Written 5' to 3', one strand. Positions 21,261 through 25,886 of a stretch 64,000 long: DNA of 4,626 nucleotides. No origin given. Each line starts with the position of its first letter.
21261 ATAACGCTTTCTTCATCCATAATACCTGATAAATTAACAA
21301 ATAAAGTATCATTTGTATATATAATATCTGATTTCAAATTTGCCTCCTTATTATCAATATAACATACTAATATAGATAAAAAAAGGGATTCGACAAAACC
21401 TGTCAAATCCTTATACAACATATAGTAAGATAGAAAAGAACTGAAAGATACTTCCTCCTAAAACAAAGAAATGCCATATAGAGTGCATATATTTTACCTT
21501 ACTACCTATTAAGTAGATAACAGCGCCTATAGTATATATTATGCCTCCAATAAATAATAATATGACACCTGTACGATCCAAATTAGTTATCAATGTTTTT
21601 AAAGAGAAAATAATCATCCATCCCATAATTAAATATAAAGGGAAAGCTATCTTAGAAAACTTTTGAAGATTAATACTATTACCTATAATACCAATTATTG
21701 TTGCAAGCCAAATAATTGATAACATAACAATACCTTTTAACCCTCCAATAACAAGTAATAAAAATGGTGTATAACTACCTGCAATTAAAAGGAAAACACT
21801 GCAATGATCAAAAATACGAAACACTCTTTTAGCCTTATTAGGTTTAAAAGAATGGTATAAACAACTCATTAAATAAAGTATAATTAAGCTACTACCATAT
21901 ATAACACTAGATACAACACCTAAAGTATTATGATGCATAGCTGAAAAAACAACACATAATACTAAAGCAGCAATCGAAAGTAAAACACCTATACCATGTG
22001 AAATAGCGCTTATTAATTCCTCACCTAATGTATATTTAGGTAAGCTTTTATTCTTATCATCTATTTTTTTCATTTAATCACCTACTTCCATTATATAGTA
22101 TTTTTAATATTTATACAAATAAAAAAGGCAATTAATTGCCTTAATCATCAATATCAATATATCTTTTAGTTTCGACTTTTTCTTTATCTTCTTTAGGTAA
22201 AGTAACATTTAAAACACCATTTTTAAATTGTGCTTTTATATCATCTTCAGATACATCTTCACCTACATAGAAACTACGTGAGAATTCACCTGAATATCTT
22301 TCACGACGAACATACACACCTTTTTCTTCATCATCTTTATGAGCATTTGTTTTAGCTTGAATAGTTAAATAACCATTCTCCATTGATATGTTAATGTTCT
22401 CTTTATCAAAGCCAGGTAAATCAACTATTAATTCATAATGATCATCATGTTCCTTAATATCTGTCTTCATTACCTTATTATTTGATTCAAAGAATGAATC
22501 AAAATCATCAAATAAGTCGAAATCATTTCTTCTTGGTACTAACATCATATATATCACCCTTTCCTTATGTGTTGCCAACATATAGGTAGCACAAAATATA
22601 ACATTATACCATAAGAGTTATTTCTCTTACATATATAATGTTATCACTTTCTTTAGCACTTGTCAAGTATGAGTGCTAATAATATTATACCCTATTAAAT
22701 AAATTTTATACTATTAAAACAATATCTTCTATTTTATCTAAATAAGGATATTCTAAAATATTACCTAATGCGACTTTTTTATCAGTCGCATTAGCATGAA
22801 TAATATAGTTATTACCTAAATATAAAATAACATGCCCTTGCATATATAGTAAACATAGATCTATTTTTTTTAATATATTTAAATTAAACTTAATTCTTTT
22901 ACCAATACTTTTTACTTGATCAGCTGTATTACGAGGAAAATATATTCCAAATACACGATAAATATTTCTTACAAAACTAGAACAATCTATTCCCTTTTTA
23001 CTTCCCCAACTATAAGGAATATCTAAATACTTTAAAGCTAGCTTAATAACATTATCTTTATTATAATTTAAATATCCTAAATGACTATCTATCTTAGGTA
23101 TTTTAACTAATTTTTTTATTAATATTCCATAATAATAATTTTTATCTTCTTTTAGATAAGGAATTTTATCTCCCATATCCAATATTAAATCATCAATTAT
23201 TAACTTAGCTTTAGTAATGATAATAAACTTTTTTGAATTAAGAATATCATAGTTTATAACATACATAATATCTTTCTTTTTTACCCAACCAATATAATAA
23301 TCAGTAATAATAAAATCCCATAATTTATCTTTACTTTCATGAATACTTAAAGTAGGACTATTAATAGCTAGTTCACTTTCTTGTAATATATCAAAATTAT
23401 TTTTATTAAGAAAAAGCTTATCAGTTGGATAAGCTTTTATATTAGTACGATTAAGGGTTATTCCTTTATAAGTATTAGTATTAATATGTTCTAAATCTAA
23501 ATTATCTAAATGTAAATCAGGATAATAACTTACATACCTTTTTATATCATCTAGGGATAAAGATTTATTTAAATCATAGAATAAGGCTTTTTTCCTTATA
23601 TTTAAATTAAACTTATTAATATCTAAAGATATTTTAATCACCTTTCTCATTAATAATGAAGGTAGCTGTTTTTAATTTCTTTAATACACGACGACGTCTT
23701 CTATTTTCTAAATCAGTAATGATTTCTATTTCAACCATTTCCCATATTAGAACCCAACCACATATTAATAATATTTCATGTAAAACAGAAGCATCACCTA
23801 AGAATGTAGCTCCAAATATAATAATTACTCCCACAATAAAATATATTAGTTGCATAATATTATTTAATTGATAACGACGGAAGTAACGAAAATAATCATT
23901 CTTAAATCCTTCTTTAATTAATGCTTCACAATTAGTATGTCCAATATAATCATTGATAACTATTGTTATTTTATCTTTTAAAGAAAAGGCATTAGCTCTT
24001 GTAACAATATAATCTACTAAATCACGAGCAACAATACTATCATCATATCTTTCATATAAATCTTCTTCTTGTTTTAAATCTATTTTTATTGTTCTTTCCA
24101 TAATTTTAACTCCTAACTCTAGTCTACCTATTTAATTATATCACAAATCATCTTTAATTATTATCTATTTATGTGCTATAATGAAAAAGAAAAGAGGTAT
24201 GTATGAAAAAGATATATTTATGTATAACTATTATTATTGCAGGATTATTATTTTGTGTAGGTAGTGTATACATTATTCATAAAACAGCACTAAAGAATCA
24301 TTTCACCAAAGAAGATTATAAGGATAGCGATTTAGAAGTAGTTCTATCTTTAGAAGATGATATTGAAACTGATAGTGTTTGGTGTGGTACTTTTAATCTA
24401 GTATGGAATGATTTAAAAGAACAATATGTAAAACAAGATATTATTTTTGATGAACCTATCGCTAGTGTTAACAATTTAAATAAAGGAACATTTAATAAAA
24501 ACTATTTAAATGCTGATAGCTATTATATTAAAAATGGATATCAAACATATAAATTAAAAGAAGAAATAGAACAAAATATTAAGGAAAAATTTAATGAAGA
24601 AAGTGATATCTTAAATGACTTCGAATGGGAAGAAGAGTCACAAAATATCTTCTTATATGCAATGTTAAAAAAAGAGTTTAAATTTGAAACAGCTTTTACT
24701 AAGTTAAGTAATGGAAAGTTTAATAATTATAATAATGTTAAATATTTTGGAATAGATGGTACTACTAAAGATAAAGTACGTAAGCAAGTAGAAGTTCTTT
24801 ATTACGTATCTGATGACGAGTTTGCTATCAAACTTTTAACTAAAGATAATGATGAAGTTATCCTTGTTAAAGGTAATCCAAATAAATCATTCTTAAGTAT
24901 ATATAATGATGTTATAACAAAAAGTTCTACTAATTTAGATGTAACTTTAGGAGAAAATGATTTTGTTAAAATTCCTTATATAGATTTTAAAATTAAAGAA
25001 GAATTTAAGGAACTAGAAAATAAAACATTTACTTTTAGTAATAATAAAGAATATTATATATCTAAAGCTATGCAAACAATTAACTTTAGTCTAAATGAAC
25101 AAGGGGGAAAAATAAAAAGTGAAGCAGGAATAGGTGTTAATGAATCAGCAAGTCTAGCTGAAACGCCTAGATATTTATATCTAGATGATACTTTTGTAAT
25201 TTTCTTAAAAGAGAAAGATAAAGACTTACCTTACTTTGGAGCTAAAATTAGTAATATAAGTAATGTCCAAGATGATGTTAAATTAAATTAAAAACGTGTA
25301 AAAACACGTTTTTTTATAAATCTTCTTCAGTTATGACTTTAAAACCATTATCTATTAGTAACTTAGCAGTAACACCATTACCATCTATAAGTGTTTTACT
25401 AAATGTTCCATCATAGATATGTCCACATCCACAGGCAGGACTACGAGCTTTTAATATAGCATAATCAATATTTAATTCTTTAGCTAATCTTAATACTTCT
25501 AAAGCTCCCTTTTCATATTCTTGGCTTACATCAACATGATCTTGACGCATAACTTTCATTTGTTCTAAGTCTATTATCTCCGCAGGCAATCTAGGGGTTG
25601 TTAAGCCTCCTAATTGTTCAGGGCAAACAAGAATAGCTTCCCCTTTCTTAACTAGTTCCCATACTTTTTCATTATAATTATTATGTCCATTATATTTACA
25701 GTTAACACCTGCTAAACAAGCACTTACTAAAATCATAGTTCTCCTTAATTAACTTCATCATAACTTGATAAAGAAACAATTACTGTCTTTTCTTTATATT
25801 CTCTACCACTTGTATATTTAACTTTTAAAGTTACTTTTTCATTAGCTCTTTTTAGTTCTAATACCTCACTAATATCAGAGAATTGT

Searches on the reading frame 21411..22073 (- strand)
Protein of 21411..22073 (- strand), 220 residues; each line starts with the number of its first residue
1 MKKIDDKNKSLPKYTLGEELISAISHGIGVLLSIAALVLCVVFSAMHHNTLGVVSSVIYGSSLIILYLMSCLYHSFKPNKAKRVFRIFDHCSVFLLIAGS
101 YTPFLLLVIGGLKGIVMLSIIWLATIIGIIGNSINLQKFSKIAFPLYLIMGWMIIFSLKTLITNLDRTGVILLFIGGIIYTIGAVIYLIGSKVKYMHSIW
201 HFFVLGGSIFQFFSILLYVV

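Call 58: search_protein_families(library=pfam, proteins=[window:21411-22073:-], max_evalue=0.0001)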
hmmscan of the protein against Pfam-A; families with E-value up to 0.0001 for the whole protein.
window:21411-22073:- (220 aa): 1 family
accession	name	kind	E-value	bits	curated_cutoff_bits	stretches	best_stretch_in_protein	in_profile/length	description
PF03006.26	HlyIII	-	5.3e-39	134.6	26.2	1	16-212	3-224/224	Haemolysin-III related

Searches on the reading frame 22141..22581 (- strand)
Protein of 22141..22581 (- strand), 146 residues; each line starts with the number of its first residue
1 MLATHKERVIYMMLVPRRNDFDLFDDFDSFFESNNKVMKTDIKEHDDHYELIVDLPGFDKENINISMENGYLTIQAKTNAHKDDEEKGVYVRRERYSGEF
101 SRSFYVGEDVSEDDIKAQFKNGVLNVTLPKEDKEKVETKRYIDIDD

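Call 58: search_protein_families(library=pfam, proteins=[window:22141-22581:-], max_evalue=0.0001)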
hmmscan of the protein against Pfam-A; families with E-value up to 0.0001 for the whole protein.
window:22141-22581:- (146 aa): 2 families
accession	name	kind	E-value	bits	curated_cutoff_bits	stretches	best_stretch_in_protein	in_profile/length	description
PF00011.27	HSP20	-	8.2e-26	90.5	20.8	1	41-144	1-101/102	Hsp20/alpha crystallin family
PF17886.7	ArsA_HSP20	-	5.7e-07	29.5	22.5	1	46-127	1-62/63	HSP20-like domain found in ArsA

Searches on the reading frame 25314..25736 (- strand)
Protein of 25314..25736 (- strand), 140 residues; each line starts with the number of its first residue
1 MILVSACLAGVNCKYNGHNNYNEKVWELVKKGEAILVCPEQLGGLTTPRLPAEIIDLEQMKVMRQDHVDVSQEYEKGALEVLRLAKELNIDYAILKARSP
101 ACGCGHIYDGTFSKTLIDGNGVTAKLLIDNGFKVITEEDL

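Call 58: search_protein_families(library=pfam, proteins=[window:25314-25736:-], max_evalue=0.0001)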
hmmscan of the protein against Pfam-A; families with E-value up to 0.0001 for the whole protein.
window:25314-25736:- (140 aa): 1 family
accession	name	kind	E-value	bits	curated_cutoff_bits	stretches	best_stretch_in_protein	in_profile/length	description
PF04463.17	2-thiour_desulf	-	5.3e-46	156.6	34.7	1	2-139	1-141/141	2-thiouracil desulfurase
